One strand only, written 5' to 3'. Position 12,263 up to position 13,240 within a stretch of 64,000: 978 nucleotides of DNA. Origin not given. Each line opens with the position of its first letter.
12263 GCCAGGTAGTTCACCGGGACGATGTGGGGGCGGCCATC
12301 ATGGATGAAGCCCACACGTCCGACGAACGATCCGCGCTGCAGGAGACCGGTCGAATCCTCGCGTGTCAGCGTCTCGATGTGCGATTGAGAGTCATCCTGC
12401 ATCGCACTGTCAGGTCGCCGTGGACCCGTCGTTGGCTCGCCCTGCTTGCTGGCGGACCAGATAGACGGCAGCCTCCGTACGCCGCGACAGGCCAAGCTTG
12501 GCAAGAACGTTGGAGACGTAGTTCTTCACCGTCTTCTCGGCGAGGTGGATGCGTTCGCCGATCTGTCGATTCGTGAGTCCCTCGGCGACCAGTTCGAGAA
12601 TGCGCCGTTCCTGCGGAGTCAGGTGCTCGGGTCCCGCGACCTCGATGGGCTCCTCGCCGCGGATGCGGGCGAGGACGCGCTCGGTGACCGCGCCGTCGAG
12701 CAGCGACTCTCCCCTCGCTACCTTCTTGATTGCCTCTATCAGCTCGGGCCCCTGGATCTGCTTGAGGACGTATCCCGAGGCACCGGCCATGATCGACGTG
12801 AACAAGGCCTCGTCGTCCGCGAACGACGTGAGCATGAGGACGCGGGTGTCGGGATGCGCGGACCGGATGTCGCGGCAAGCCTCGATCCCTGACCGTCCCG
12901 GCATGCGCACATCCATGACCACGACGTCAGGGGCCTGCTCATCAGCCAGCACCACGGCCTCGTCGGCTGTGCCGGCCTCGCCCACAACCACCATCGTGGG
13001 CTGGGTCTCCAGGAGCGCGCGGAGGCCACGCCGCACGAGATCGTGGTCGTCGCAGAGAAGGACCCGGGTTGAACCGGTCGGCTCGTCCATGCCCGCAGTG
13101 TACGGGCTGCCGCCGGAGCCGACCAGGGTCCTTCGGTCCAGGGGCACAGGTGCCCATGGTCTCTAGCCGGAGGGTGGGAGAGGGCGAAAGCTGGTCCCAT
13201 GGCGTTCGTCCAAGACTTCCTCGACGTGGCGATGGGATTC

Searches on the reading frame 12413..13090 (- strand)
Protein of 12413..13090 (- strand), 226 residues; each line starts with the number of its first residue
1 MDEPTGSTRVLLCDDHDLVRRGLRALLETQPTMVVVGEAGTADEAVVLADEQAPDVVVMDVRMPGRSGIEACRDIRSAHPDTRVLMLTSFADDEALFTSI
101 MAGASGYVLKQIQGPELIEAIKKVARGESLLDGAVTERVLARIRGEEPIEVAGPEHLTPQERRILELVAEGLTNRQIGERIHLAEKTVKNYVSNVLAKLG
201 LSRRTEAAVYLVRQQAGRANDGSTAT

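Call 10: search_protein_families(library=pfam, proteins=[window:12413-13090:-], max_evalue=0.001)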
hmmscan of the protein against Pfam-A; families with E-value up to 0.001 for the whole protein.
seq(226 aa): 7 families
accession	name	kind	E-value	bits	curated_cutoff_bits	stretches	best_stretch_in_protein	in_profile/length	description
PF00072.30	Response_reg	-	1.1e-28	100.1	30.2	1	10-122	1-111/111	Response regulator receiver domain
PF00196.25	GerE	-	4e-18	65.2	23.5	1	156-210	2-56/57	Bacterial regulatory proteins, luxR family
PF08281.18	Sigma70_r4_2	-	9.3e-09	35.2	25.7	1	155-199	9-54/54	Sigma-70, region 4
PF04545.22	Sigma70_r4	-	0.00016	21.6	24.1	1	156-199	4-48/50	Sigma-70, region 4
PF13936.12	HTH_38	-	0.00018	21.6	27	1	156-189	4-38/44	Helix-turn-helix domain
PF13384.12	HTH_23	-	0.00055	20.1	24.6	0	163-194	9-40/50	Homeodomain-like domain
PF13412.12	HTH_24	-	0.00075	19.5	21.9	0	159-193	3-39/48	Winged helix-turn-helix DNA-binding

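Call 21: search_solved_structures(query=window:12413-13090:-, show_alignments=5, max_evalue=1e-10)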
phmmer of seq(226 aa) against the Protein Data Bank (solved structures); distinct sequences matched with E-value up to 1e-10: 45.
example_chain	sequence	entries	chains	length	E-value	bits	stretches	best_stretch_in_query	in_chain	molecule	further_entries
3c3w_A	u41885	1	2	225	4.8e-61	209.3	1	9-218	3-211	TWO COMPONENT TRANSCRIPTIONAL REGULATORY PROTEIN DEVR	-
7ve6_A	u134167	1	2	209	3.2e-41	144.6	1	8-213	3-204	Response regulator protein VraR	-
4gvp_A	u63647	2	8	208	3.6e-41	144.4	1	9-213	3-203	Response regulator protein vraR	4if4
5hev_A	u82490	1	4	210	5.1e-40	140.6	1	9-213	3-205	Response regulator protein VraR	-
1a04_A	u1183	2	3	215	9.3e-40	139.8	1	9-213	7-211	NITRATE/NITRITE RESPONSE REGULATOR PROTEIN NARL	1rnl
4zmr_A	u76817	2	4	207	8.7e-28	100.7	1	5-209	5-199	Response regulator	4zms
4hye_A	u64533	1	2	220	1.6e-27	99.8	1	8-209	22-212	Response regulator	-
4ldz_A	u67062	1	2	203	2.1e-27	99.5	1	9-208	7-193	Transcriptional regulatory protein DesR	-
4yn8_A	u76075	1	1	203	2.7e-27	99.1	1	4-215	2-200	Response regulator ChrA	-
3cz5_A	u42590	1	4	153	3.6e-25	92.2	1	7-147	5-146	Two-component response regulator, LuxR family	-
6ekg_Y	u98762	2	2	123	3.5e-20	75.9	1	9-123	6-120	Chemotaxis protein CheY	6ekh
7od9_B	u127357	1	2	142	4.6e-20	75.5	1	9-124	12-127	Response regulator receiver protein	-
1zlj_A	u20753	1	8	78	2.8e-18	69.6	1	156-218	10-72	Dormancy Survival Regulator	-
9xzo_A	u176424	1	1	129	4.6e-18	68.9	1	9-125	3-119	De novo protein M1X0B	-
1zlk_A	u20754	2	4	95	4.7e-18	68.9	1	156-218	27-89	Dormancy Survival Regulator | TWO COMPONENT TRANSCRIPTIONAL REGULATORY PROTEIN DEVR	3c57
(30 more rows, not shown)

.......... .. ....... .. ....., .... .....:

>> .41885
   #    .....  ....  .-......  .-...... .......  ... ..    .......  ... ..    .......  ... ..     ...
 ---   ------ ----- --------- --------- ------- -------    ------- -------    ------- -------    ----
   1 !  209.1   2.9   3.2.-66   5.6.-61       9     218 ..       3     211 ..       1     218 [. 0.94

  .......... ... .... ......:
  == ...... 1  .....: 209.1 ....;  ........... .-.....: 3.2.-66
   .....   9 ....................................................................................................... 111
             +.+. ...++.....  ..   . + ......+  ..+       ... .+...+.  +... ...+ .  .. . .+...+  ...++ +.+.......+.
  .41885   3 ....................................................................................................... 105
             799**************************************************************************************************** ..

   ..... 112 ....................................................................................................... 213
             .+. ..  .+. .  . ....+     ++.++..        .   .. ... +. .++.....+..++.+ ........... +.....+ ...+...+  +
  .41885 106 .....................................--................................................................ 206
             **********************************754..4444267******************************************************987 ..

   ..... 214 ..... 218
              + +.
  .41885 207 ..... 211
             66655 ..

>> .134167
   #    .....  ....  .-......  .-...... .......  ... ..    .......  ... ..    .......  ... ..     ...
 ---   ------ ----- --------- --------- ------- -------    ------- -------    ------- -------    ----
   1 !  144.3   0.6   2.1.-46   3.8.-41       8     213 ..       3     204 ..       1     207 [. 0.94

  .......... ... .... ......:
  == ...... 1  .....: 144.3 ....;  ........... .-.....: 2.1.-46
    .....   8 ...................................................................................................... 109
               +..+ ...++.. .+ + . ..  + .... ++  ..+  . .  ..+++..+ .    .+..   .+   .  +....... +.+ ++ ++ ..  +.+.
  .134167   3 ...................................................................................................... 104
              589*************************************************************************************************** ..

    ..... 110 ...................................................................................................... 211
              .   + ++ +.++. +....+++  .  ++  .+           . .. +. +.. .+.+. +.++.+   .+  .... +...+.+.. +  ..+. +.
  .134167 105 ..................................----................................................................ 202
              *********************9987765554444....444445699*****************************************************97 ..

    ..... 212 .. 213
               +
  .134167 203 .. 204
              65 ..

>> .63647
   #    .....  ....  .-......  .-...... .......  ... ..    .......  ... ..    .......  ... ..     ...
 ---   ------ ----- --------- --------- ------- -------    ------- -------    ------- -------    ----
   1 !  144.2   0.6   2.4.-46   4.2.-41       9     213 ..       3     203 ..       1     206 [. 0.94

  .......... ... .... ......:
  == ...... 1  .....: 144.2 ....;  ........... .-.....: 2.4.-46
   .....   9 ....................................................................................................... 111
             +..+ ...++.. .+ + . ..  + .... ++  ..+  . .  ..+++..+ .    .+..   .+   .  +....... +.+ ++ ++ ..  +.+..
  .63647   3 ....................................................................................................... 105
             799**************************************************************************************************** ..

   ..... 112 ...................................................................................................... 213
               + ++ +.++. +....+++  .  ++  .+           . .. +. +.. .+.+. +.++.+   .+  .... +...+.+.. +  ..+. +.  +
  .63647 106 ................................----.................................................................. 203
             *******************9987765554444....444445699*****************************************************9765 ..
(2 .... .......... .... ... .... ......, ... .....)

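Call 78: search_protein_families(library=ncbifam, proteins=[window:12413-13090:-], max_evalue=0.00001)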
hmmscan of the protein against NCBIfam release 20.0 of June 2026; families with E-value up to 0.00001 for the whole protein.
seq(226 aa): 85 families (the best 25 are shown)
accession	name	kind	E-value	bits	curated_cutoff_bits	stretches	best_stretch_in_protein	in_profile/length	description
NF047785.1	respo_reg_MadR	equivalog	2.3e-54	183.9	300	1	9-211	2-202/209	MadR family response regulator transcription factor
NF007935.0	PRK10651.1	equivalog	5.3e-52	176.1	250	1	7-215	6-214/216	two-component system response regulator NarL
NF052445.1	RespRegMctR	equivalog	3.6e-48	163.7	300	1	9-212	3-200/205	two-component system response regulator MctR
NF007708.0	PRK10403.1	equivalog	9.7e-39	133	343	1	7-215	6-212/215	nitrate/nitrite response regulator protein NarP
NF011896.0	PRK15369.1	equivalog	2.5e-37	128.6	242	1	8-207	4-200/211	two component system response regulator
NF007018.1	PRK09483.1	equivalog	8e-37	127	280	1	9-213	3-205/217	UvrY/SirA/GacA family response regulator transcription factor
NF041367.1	CheY_Halo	equivalog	9.9e-27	93.6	200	1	10-124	1-113/114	chemotaxis protein CheY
NF041830.1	RR_TF_ErdR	exception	1.4e-26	93.5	390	1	9-212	3-206/213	response regulator transcription factor ErdR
NF007685.0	PRK10360.1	equivalog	2.7e-23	82.8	258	1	9-209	3-190/196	response regulator transcription factor UhpA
NF007403.0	PRK09935.1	equivalog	8.5e-21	74.5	271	1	8-206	4-199/210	fimbria biosynthesis transcriptional regulator FimZ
NF001965.0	PRK00742.1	subfamily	1.1e-20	74.2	293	1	8-113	4-110/357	chemotaxis-specific protein-glutamate methyltransferase CheB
NF007419.0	PRK09958.1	equivalog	6.2e-19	68.4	251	1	11-202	4-189/204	acid-sensing system DNA-binding response regulator EvgA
NF006900.1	PRK09390.1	equivalog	8.3e-19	67.9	255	1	8-200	5-186/203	response regulator FixJ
NF008469.0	PRK11361.1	equivalog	1.9e-18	66.4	714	1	7-121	4-116/461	acetoacetate metabolism transcriptional regulator AtoC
TIGR02154.1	PhoB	equivalog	8.6e-16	57.9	296.2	1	8-127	3-122/226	phosphate regulon transcriptional regulator PhoB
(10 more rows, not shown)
